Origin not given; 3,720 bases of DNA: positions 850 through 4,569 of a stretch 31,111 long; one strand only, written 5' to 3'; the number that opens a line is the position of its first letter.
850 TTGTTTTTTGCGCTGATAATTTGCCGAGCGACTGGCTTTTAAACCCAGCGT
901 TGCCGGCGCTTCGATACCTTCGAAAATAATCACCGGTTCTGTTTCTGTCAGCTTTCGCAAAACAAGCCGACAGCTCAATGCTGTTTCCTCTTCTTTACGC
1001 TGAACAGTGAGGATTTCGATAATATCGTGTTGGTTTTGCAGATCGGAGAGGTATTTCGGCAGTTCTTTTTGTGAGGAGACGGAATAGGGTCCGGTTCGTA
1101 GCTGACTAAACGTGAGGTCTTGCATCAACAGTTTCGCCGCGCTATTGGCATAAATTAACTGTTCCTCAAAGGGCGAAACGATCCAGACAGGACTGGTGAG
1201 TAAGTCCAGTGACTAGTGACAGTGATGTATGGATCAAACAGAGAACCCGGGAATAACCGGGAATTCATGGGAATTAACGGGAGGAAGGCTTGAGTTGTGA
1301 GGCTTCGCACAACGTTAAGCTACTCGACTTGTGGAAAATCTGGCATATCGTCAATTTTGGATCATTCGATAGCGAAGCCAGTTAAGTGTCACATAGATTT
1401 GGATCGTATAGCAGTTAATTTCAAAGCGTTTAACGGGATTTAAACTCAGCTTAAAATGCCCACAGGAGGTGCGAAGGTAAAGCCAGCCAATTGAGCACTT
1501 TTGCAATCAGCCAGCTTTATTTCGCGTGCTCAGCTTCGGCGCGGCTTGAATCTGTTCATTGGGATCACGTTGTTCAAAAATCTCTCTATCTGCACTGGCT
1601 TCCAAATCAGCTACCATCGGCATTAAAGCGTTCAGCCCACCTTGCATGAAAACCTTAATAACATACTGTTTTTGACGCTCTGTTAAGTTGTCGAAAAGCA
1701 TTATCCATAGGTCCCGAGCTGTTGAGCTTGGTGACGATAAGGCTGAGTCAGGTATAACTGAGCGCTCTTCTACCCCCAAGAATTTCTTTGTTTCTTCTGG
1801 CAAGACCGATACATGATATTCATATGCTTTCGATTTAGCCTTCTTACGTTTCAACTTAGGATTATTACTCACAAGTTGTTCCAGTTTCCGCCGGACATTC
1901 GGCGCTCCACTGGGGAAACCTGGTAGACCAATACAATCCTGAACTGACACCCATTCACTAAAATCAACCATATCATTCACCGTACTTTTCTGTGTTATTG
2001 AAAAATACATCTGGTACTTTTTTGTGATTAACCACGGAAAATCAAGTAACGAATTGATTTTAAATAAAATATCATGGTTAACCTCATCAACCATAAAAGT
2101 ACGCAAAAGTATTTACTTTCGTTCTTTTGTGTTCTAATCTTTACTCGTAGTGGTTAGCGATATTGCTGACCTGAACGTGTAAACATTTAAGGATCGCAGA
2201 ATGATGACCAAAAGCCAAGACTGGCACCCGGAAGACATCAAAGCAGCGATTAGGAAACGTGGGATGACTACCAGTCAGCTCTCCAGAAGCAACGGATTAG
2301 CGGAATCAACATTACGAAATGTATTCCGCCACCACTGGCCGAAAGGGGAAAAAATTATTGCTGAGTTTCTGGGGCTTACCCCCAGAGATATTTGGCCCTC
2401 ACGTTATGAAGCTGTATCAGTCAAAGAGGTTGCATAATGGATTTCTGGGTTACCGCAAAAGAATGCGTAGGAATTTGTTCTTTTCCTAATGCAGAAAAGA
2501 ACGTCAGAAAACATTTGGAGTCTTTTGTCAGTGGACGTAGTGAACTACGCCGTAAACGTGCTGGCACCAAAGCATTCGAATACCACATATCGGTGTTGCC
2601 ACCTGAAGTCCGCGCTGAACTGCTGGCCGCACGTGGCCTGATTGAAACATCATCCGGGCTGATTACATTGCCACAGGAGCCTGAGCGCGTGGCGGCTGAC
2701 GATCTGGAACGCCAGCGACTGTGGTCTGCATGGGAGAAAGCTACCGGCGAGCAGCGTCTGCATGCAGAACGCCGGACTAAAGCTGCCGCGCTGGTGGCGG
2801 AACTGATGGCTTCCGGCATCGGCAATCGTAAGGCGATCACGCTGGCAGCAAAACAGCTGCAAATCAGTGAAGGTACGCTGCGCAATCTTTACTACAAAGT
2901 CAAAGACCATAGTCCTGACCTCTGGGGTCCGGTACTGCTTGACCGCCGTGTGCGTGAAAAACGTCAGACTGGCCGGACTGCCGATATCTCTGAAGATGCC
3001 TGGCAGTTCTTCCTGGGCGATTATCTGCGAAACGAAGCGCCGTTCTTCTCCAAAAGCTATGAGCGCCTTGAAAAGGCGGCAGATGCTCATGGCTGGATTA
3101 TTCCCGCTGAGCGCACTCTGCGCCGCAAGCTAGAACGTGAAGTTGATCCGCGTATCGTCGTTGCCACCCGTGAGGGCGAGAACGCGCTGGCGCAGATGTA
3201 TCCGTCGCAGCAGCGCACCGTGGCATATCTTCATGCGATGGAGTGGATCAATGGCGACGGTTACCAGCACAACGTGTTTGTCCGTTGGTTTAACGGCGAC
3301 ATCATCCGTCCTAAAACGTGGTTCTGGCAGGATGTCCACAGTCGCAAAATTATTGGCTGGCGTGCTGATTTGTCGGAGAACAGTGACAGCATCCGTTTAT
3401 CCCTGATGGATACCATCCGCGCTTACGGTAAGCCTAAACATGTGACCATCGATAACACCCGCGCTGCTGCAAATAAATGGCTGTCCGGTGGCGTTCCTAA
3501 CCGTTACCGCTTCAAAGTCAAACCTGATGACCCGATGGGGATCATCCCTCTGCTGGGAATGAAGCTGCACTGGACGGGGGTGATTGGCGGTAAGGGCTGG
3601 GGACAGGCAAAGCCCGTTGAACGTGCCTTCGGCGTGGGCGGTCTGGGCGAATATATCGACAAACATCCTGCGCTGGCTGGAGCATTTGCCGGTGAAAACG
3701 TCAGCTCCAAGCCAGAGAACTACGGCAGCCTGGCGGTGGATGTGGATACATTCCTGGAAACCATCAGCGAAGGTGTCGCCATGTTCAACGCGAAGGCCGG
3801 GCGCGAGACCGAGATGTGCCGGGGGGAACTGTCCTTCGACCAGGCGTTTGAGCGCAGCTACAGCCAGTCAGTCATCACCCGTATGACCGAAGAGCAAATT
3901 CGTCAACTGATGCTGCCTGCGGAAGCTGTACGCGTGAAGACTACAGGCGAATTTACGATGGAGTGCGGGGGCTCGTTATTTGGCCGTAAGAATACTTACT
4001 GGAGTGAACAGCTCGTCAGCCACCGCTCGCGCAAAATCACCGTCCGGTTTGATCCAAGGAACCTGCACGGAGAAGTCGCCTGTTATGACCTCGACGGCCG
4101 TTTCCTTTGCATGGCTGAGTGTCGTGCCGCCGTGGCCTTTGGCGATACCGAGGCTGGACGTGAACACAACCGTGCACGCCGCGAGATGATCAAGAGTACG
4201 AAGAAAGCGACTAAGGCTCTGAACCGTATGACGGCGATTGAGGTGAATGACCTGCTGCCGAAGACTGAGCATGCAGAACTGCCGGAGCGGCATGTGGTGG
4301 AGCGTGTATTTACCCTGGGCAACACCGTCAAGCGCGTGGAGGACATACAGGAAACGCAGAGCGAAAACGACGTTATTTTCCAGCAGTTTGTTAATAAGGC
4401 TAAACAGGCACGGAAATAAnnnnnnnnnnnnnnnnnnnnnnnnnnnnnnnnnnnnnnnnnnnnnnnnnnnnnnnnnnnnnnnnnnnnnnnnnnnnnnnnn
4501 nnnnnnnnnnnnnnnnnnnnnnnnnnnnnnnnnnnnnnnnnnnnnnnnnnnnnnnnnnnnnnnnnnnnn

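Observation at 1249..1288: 10-bp periodic GGGAAT repeats about 40 bp inside the prophage terminus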

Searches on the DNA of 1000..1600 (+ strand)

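Call 4: search_dna_similar(query=window:1226-1520:+, collection=phages, mode=distant, max_rows=30)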
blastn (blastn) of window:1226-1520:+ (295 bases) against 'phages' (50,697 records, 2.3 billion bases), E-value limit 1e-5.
No match.

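Call 5: search_dna_similar(query=window:1000-1520:+, collection=ecoli_genomes, mode=near, max_rows=30)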
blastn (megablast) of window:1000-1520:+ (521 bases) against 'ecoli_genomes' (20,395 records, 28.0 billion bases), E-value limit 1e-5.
Records with a match: 5389; places in all: 5393; records where one place covers at least 80% of the query: 0.
Genomes with a match: 5389 of 5426; with a place that covers at least 80% of the query: 0. Places per genome that has any: lowest 1, median 1, highest 2. On chromosomes: 5387 places; on plasmids: 6.
Best place of each record, by identity: >=99% 1753; 95-99% 3635; 60-80% 1.
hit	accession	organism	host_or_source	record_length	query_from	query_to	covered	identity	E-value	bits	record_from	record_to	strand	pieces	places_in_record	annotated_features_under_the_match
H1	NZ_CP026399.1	Escherichia coli strain ECONIH4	-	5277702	211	521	60%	100.0%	8e-161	575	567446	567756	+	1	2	DNA-binding protein | tail assembly protein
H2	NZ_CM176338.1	Escherichia coli strain CAVP776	Homo sapiens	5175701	211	521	60%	100.0%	8e-161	575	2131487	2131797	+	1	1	MerR family transcriptional regulator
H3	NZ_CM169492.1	Escherichia coli strain EC09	Homo sapiens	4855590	211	521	60%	100.0%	8e-161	575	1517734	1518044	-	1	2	MerR family transcriptional regulator | hypothetical protein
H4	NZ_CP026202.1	Escherichia coli strain ECONIH5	-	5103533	211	516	59%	73.7%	5e-19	104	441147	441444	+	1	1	DNA-binding protein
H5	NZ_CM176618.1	Escherichia coli strain 2c3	Gallus gallus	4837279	1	224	43%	96.9%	1e-99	372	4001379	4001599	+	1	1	dgcM: diguanylate cyclase DgcM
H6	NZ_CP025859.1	Escherichia coli strain 504239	Homo sapiens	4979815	1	210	40%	100.0%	1e-104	388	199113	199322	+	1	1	dgcM: diguanylate cyclase DgcM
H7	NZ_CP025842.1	Escherichia coli strain 720632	Homo sapiens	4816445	1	210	40%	100.0%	1e-104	388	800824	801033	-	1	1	dgcM: diguanylate cyclase DgcM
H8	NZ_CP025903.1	Escherichia coli strain 300709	Homo sapiens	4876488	1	210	40%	100.0%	1e-104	388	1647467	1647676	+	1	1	dgcM: diguanylate cyclase DgcM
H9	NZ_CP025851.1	Escherichia coli strain 510016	Homo sapiens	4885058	1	210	40%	100.0%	1e-104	388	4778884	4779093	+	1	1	dgcM: diguanylate cyclase DgcM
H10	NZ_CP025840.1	Escherichia coli strain 214-4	Homo sapiens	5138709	1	210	40%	100.0%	1e-104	388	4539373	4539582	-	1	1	dgcM: diguanylate cyclase DgcM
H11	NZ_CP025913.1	Escherichia coli strain 203740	Homo sapiens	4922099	1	210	40%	100.0%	1e-104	388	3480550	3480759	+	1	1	dgcM: diguanylate cyclase DgcM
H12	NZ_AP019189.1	Escherichia coli strain M217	Homo sapiens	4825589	1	210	40%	100.0%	1e-104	388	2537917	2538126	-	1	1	dgcM: diguanylate cyclase DgcM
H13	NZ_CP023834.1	Escherichia coli strain 4/2-1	Homo sapiens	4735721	1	210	40%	100.0%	1e-104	388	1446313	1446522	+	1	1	dgcM: diguanylate cyclase DgcM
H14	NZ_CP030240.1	Escherichia coli strain ER1709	-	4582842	1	210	40%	100.0%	1e-104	388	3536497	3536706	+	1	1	dgcM: diguanylate cyclase DgcM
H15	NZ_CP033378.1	Escherichia coli strain L73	goose anus swab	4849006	1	210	40%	100.0%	1e-104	388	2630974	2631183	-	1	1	dgcM: diguanylate cyclase DgcM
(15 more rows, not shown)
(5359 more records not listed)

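Call 8: get_annotated_region(hit=H4, flank=1500)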
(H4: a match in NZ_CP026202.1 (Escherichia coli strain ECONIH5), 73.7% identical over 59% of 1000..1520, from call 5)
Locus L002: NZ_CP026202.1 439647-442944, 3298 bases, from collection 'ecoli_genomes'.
description: Escherichia coli strain ECONIH5 chromosome, complete genome
organism: Escherichia coli strain ECONIH5 (NCBI taxid 562)
replicon: chromosome; assembly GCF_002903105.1
host: -; source: -; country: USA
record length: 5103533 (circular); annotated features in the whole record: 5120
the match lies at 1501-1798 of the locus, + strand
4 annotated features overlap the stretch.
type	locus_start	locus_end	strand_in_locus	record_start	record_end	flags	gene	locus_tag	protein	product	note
CDS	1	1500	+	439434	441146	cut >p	narX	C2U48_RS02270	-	nitrate/nitrite two-component system sensor histidine kinase NarX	incomplete; partial in the middle of a contig; missing C-terminus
CDS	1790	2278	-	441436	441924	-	-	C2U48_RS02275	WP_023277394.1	DNA-binding protein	-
CDS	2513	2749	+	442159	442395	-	-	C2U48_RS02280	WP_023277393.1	helix-turn-helix domain-containing protein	-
CDS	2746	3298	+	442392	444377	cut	-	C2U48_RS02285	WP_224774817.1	transposase domain-containing protein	-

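Call 100: search_rna_families(source=window, start=1100, end=1600, threshold=evalue, max_evalue=1)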
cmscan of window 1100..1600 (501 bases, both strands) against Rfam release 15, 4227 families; matches with E-value up to 1: 0.
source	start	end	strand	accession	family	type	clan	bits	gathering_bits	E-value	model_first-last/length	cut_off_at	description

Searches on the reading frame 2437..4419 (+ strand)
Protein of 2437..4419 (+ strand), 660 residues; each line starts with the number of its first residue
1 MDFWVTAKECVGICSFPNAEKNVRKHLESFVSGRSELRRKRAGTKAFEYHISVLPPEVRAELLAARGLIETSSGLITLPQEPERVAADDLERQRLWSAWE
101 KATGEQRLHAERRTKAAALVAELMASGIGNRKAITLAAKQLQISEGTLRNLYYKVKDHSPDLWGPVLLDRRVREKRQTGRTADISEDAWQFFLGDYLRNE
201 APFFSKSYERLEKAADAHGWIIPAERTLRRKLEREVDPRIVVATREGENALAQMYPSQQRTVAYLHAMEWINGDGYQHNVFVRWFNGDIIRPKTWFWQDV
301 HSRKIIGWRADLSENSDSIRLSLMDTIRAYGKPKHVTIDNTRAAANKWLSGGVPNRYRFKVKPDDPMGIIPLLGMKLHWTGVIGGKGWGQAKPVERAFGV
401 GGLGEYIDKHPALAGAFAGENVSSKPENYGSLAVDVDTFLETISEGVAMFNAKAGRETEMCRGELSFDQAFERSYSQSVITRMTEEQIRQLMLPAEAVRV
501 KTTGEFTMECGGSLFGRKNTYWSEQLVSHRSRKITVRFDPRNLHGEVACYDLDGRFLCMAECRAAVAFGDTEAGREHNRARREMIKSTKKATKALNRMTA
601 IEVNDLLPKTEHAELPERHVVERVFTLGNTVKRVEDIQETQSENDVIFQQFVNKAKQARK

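Call 20: find_related_loci(query=window:2437-4419:+, collection=genome_contigs, flank=4000)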
Query window:2437-4419:+ (660 aa) in genome_contigs; peptide patterns used: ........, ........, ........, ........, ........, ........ (x = any residue, [..] = any of these).
122 stretches matched a pattern; 88 encode a relative of the query (tblastn E <= 1e-3); the best 80 are kept; 80 distinct loci.
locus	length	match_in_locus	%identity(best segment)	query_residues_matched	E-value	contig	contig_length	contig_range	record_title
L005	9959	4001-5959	70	2-652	0e+0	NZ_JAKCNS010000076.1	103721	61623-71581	Kluyvera intermedia strain INSAq229 Aq229_contig_77, whole genome shotgun sequence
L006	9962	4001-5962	69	1-652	0e+0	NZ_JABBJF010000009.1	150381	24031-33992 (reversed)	Kluyvera sichuanensis strain 090646 contig00009, whole genome shotgun sequence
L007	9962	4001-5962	69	1-652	0e+0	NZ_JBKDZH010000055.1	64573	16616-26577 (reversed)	MAG: Kluyvera sp. isolate VLC_129 c_000000292627, whole genome shotgun sequence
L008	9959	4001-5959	69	2-652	0e+0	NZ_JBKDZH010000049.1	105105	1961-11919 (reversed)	MAG: Kluyvera sp. isolate VLC_129 c_000003207790, whole genome shotgun sequence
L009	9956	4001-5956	69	3-652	0e+0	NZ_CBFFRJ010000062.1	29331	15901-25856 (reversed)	Phytobacter sp. V91 NODE_62_length_29331_cov_45.583339, whole genome shotgun sequence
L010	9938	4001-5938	54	1-649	0e+0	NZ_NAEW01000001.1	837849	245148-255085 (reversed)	Citrobacter braakii strain ATCC 51113 CbraakiiATCC_L001_NODE_1_length_837849__22.4616, whole genome shotgun sequence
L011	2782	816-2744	53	4-645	0e+0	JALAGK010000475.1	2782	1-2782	MAG: Enterobacteriaceae bacterium isolate bran_bin.7 k141_165212, whole genome shotgun sequence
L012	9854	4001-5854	53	4-616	0e+0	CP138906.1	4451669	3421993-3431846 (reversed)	Apirhabdus apintestini strain CA-0114 chromosome, complete genome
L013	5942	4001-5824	53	33-643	0e+0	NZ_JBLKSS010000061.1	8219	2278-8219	MAG: Sodalis sp. (in: enterobacteria) isolate Tcar Contig_56, whole genome shotgun sequence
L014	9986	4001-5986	48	3-660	0e+0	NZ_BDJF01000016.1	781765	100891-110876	Vibrio injensis strain M12-1144, whole genome shotgun sequence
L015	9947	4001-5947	51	3-644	0e+0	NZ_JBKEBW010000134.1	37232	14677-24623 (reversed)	MAG: Vibrio sp. isolate VLC_062 c_000002887551, whole genome shotgun sequence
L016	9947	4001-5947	50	3-644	0e+0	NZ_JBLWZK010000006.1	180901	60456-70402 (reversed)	MAG: Vibrio sp. isolate EC02-08 C02maxbin.010RE.5K@6, whole genome shotgun sequence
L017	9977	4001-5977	48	4-654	0e+0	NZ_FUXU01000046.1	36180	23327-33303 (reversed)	Enterovibrio nigricans DSM 22720, whole genome shotgun sequence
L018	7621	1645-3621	48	4-654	0e+0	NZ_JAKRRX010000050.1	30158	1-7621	Vibrio paucivorans strain DBSS07 50, whole genome shotgun sequence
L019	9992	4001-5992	46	1-654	0e+0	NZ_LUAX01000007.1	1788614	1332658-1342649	Vibrio europaeus strain PP-638 chromosome 2 map unlocalized chr2, whole genome shotgun sequence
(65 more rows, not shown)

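Call 45: search_dna_similar(query=window:2437-4419:+, collection=phages, mode=protein, max_rows=60, rows=spread)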
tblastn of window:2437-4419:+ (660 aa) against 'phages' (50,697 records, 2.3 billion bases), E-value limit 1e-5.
Records with a match: 98; places in all: 98; records where one place covers at least 80% of the query: 37.
Best place of each record, by identity: <60% 98.
By first word of the organism name: Pseudomonas 48; Vibrio 12; Escherichia 9; Bacillus 3; Bacteriophage 3; Shigella 2; Yersinia 2; Ochrobactrum 2; Sinorhizobium 2; Rhodovulum 2; and 12 more.
By host as written in the record: Pseudomonas aeruginosa 25; - 15; Vibrio sp. 9; Pseudomonas aeruginosa PA14 6; Escherichia coli 3; Bacillus alcalophilus CGMCC 1.3604 3; Shigella flexneri serotype 4a 2; Yersinia pestis EV76-CN 2; and 26 more.
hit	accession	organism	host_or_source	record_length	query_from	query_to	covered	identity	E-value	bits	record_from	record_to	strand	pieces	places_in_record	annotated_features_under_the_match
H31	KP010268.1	Shigella phage SfMu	Shigella flexneri serotype 4a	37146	1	660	100%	51.1%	0e+0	678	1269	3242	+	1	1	transposase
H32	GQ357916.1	Escherichia phage D108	Escherichia coli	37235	1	660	100%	51.1%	0e+0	677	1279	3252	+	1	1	A: DNA transposition protein A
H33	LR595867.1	Escherichia virus Mu_3F6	-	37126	1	660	100%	51.1%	0e+0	677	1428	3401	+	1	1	DNA transposition protein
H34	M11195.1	Escherichia phage Mu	-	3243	1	660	100%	51.0%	0e+0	675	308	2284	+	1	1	transposase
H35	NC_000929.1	Escherichia phage Mu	Escherichia coli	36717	1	660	100%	51.0%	0e+0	675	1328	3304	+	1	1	Mu transposase C-terminal domain-containing protein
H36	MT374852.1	Yersinia phage vB_YpM_3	Yersinia pestis EV76-CN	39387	1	660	100%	50.9%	0e+0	675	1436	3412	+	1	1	hypothetical protein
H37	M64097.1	Escherichia phage Mu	-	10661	1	660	100%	50.9%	0e+0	672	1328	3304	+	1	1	A: CDS | putative; label: D-147 | putative; label: E-112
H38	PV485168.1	Vibrio phage vB-Vv-ZX4290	Vibrio vulnificus Vv4290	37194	4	660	100%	47.7%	0e+0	627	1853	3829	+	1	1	transposase C-terminal domain-containing protein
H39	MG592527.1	Vibrio phage 1.159.O._10N.261.46.F12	Vibrio sp.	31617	4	654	99%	46.4%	0e+0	620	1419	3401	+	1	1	coil containing protein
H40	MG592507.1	Vibrio phage 1.136.O._10N.261.45.E11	Vibrio sp.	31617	4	654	99%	46.4%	0e+0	620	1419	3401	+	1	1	virion morphogensis protein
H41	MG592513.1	Vibrio phage 1.142.O._10N.261.49.E11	Vibrio sp.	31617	4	654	99%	46.4%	0e+0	620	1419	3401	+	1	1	coil containing protein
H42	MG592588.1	Vibrio phage 1.217.O._10N.261.45.A1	Vibrio sp.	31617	4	654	99%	46.4%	0e+0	620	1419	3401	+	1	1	coil containing protein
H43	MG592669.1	Vibrio phage 2.159.A._10N.261.46.F12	Vibrio sp.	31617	4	654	99%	46.4%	0e+0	620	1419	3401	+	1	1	coil containing protein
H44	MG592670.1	Vibrio phage 2.159.B._10N.261.46.F12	Vibrio sp.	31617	4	654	99%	46.4%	0e+0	620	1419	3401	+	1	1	coil containing protein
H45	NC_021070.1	Vibrio phage martha 12B12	Vibrio splendidus 12B12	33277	1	654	99%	45.3%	0e+0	597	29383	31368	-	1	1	Mu transposase C-terminal domain-containing protein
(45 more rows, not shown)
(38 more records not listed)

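Call 46: search_protein_families(library=pfam, proteins=[window:2437-4419:+])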
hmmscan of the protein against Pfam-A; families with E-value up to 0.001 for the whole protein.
window:2437-4419:+ (660 aa): 4 families
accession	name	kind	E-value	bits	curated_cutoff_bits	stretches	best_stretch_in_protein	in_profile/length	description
PF02914.21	DDE_2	-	6.8e-111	369.8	23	1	262-475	1-220/221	Bacteriophage Mu transposase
PF09039.17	HTH_Tnp_Mu_2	-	1.1e-31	109.5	20.5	1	152-261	1-109/109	Mu DNA binding, I gamma subdomain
PF09299.17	Mu-transpos_C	-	6e-13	49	21.7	1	490-558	2-60/61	Mu transposase, C-terminal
PF02316.22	HTH_Tnp_Mu_1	-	5.4e-11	43.4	23.3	1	9-140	2-129/134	Mu DNA-binding domain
